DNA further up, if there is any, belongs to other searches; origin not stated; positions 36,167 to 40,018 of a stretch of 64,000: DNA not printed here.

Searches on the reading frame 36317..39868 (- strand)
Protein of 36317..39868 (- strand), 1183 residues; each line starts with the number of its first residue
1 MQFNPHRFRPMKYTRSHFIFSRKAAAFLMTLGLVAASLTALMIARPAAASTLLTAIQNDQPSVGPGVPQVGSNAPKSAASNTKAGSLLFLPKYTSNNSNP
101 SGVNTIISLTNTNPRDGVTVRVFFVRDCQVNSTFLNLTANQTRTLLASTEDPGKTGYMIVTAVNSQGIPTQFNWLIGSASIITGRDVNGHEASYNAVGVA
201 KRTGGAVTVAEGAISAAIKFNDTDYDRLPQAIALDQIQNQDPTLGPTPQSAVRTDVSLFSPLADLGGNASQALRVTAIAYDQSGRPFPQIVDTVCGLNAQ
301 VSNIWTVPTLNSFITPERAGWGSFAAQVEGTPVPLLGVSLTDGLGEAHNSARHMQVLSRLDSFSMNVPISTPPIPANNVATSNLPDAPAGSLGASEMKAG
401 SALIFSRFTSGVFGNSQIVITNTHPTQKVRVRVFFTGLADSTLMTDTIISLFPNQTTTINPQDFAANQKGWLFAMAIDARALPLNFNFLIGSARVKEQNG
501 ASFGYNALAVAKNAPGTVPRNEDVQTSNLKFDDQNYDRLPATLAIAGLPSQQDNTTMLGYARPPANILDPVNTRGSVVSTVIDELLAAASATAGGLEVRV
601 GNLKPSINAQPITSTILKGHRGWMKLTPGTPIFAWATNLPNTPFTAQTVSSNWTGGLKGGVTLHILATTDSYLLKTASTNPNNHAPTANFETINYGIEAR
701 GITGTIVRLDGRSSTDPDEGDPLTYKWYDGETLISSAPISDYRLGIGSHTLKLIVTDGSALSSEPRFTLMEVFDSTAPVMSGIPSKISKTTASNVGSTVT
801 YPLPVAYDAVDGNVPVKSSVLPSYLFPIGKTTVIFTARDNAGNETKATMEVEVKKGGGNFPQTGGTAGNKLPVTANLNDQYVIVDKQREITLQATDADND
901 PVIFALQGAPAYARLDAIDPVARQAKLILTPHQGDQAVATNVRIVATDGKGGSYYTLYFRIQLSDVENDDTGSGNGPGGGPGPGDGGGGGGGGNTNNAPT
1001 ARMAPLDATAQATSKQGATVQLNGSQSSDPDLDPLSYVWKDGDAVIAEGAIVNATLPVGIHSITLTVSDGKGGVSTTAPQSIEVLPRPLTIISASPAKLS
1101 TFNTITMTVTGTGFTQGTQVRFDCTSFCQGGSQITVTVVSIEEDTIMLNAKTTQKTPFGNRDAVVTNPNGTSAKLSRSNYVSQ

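Call 11: search_protein_families(library=pfam, proteins=[window:36317-39868:-], max_evalue=0.001)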
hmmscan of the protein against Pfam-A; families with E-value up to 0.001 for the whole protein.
window:36317-39868:- (1183 aa): 6 families
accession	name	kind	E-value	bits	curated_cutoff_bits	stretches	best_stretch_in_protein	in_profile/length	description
PF18911.6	PKD_4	-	5e-16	59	27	1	1007-1083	7-84/85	PKD domain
PF02494.22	HYR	-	2.8e-11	44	21.7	1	774-853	2-81/81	HYR domain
PF21027.3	Sde0182_C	-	4.7e-06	27.5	27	0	707-728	2-22/83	Cellulose-binding protein Sde0182, C-terminal domain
PF02010.21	REJ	-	0.00023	20.3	25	0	1018-1040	100-127/452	REJ domain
PF00801.26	PKD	-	0.00027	21.3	23.5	0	1012-1078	6-76/80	PKD domain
PF17963.7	Big_9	-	0.00039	21.7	23.6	1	996-1076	1-83/89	Bacterial Ig domain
